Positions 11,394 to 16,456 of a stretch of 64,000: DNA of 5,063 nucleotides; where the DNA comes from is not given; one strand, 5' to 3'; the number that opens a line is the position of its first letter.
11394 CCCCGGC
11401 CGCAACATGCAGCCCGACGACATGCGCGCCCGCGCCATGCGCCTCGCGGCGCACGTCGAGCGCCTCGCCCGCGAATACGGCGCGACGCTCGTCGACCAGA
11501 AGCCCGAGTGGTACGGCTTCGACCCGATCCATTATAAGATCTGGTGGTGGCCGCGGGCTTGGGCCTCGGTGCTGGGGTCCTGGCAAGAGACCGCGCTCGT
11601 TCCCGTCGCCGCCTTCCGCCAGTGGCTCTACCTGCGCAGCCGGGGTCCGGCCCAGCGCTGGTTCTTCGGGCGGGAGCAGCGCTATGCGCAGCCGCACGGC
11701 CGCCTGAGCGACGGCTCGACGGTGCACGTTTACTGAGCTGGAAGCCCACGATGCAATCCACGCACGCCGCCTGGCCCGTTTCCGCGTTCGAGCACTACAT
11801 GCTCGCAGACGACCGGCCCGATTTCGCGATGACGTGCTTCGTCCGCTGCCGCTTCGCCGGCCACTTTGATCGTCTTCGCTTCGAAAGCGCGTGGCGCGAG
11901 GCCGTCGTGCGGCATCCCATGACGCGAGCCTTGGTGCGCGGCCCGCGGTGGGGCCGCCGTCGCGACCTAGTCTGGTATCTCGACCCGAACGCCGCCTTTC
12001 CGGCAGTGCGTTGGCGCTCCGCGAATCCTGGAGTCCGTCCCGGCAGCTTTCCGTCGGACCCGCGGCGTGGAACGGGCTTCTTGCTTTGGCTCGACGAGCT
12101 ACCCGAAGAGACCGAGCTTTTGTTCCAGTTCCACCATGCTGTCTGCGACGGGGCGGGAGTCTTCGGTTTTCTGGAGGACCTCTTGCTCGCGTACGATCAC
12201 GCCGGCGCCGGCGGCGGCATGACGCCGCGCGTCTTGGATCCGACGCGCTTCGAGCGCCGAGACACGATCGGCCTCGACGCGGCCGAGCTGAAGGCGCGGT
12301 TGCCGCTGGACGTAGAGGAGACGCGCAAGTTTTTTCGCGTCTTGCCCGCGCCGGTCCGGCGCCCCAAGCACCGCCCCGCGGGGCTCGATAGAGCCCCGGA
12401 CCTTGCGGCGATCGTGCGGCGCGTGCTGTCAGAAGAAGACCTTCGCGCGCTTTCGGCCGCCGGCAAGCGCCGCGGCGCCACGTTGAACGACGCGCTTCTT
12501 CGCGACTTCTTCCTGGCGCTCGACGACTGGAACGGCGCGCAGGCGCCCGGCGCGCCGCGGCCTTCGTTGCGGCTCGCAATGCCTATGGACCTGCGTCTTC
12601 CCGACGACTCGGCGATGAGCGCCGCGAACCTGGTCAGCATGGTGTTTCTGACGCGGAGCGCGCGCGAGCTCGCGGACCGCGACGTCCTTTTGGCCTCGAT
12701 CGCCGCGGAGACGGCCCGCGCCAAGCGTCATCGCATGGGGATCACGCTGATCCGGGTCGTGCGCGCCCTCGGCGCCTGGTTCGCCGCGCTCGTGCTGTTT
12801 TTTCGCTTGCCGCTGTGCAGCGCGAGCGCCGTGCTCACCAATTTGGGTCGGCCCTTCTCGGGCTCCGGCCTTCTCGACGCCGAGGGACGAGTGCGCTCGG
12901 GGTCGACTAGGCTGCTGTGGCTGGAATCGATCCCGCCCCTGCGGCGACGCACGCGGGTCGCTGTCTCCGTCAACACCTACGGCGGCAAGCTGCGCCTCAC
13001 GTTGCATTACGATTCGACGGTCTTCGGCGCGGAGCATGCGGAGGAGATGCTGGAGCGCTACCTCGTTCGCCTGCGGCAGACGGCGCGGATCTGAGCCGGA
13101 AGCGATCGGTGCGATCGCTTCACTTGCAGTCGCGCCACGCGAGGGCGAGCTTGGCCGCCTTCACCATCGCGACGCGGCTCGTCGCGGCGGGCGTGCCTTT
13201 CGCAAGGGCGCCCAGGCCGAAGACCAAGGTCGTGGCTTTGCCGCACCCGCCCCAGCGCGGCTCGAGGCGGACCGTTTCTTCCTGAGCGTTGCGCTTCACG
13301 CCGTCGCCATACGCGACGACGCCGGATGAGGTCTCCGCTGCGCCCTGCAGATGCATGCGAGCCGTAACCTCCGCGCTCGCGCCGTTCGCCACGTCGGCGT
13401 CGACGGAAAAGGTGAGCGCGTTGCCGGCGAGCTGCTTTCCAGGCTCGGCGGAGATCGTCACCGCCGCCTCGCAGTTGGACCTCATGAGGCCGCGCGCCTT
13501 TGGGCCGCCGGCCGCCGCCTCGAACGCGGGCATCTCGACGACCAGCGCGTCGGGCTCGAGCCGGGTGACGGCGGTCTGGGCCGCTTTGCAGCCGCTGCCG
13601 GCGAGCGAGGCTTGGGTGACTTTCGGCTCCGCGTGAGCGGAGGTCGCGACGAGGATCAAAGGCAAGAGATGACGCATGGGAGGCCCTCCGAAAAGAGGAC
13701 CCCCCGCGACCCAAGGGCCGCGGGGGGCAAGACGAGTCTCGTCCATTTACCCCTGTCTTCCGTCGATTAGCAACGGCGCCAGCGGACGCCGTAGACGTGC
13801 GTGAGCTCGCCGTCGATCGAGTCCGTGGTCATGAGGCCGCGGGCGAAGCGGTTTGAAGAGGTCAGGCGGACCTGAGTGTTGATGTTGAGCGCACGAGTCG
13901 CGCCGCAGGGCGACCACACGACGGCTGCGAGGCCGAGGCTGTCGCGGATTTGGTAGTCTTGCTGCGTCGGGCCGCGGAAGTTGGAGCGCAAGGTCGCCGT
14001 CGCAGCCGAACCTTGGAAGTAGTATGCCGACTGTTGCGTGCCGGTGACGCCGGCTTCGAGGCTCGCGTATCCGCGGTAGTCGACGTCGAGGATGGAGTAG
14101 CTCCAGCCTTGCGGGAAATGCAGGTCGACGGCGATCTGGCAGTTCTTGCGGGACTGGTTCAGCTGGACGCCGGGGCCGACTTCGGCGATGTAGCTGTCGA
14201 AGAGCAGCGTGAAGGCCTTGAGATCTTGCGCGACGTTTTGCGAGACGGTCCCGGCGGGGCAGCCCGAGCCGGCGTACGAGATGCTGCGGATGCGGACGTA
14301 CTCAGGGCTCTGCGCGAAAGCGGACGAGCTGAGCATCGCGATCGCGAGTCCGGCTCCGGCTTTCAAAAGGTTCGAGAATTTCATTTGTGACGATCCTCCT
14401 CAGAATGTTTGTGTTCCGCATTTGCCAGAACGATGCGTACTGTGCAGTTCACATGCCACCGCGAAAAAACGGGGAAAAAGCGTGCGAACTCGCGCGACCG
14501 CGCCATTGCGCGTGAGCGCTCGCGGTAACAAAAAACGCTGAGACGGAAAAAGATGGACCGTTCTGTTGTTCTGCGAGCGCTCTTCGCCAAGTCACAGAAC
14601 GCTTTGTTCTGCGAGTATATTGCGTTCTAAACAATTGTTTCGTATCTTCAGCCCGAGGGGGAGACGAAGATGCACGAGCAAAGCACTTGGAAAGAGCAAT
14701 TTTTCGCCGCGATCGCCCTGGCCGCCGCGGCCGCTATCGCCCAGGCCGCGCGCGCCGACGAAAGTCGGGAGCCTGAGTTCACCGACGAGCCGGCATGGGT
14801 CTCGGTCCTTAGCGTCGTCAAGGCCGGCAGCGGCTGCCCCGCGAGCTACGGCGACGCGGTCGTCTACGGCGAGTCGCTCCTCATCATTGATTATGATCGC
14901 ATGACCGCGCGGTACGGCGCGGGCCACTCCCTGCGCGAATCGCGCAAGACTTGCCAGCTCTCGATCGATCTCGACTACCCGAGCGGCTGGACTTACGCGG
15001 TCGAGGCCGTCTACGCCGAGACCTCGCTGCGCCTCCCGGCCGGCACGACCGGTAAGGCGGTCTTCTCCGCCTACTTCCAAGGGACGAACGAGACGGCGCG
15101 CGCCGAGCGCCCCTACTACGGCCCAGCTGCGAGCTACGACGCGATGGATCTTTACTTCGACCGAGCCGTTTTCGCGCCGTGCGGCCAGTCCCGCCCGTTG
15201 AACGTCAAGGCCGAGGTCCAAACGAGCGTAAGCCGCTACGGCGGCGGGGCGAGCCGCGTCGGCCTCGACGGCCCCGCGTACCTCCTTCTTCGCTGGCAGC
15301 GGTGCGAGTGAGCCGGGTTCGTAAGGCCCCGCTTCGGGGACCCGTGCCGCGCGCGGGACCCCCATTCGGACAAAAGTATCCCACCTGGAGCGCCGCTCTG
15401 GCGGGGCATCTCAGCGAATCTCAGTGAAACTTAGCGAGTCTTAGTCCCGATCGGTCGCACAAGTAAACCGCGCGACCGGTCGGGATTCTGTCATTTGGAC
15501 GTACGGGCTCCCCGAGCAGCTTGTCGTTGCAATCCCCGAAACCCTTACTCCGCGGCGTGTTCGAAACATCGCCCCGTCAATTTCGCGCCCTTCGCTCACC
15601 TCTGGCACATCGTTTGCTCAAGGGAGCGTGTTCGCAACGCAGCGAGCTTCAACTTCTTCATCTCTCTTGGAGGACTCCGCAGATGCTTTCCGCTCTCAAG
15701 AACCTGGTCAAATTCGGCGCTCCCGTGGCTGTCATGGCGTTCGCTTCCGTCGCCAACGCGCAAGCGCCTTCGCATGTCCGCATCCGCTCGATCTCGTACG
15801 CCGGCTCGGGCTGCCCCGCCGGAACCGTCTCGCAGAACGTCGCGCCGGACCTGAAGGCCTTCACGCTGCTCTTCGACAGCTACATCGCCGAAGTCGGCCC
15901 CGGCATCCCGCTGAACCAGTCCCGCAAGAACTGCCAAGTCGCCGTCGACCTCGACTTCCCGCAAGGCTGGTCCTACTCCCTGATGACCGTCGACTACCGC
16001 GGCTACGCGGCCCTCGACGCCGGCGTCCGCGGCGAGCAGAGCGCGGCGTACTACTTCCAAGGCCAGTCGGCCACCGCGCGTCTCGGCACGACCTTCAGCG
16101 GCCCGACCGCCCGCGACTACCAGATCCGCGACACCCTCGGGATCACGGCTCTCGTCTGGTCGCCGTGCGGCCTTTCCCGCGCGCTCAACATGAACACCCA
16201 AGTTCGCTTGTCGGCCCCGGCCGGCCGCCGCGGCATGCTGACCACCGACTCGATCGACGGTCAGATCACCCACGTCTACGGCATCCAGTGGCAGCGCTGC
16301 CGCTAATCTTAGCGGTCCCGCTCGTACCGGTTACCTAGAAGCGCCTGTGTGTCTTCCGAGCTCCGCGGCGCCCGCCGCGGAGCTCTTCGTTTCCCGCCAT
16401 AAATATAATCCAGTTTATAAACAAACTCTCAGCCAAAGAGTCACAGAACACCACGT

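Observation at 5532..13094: Candidate envelope-lipid tailoring locus: B12-radical SAM/DUF4070 coupled to LtaS-like enzyme and acyltransferase-3, divergent from SGNH-like and HHxxxDG acyltransferase genes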

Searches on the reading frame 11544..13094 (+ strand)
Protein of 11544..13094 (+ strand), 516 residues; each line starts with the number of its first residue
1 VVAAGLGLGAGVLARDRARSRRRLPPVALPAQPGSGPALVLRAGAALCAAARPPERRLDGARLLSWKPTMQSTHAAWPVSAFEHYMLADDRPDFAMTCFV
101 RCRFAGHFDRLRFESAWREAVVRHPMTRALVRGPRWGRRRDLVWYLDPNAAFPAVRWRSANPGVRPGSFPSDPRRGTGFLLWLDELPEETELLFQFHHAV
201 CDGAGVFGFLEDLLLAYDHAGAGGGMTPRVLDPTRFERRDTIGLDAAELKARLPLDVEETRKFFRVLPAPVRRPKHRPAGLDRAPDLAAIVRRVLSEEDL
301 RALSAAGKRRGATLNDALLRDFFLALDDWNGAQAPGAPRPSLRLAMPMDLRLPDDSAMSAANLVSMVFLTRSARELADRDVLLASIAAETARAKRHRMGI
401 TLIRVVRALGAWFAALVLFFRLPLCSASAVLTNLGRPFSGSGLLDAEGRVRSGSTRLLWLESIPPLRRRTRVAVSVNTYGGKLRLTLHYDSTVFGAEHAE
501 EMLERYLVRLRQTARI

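Call 3: search_protein_families(library=pfam, proteins=[window:11544-13094:+], max_evalue=0.01)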
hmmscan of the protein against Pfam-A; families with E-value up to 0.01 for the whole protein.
window:11544-13094:+ (516 aa): 1 family
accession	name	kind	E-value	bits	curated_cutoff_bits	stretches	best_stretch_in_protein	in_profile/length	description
PF00668.25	Condensation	-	2.1e-06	27.2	30.6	0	188-224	129-165/456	Condensation domain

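Call 4: search_protein_families(library=ncbifam, proteins=[window:11544-13094:+], max_evalue=0.01)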
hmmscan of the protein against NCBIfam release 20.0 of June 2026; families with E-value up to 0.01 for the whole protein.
window:11544-13094:+ (516 aa): 1 family
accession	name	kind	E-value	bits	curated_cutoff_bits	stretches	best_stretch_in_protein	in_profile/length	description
TIGR02946.1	acyl_WS_DGAT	subfamily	1.8e-07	30.4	309.95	1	192-493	131-431/453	wax ester/triacylglycerol synthase family O-acyltransferase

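Call 38: search_solved_structures(query=window:11751-13094:+, max_evalue=1)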
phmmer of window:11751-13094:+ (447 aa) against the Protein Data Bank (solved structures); distinct sequences matched with E-value up to 1: 0.

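Call 62: search_protein_representatives(protein=window:11751-13094:+)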
Query: 447 residues. Proteins with E-value up to 0.001 (for the whole library): 1968; up to 1e-10: 1447; up to 1e-30: 632. The best 150 are listed.
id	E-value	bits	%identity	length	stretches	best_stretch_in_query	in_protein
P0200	3.8e-297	1001.9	100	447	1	1-447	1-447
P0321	2.9e-110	385.9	49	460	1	17-444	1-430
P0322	1.0e-94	334.7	42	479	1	5-444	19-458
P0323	1.6e-89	317.6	45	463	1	7-446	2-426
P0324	4.4e-79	283.2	37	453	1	2-440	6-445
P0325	6.2e-79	282.7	39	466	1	5-445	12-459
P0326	1.8e-74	268.0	35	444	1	4-442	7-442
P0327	9.2e-74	265.7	39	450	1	8-441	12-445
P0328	5.7e-72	259.7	38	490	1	4-441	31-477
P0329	1.7e-71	258.2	37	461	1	9-446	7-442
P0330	1.0e-70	255.6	41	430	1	8-443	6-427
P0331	1.7e-69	251.6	37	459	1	6-442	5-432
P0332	1.7e-69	251.6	43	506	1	7-446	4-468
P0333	6.4e-69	249.7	41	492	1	2-434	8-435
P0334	8.3e-69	249.3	39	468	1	8-441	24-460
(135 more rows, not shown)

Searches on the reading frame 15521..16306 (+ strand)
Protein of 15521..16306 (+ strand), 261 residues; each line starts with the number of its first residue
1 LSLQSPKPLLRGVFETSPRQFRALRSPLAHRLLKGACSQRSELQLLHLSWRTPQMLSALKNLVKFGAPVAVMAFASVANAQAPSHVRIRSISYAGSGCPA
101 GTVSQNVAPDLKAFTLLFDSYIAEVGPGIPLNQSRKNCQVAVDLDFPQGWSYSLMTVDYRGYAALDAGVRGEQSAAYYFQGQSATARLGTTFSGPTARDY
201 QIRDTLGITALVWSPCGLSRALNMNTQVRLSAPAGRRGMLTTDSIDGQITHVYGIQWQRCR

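Call 31: search_protein_families(library=pfam, proteins=[window:15521-16306:+], max_evalue=0.001)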
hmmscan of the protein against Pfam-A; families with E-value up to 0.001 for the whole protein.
window:15521-16306:+ (261 aa): 1 family
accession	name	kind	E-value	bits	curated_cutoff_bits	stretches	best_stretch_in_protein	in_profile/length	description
PF14273.11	DUF4360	-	1.1e-65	221.2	27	1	85-260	2-178/178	Domain of unknown function (DUF4360)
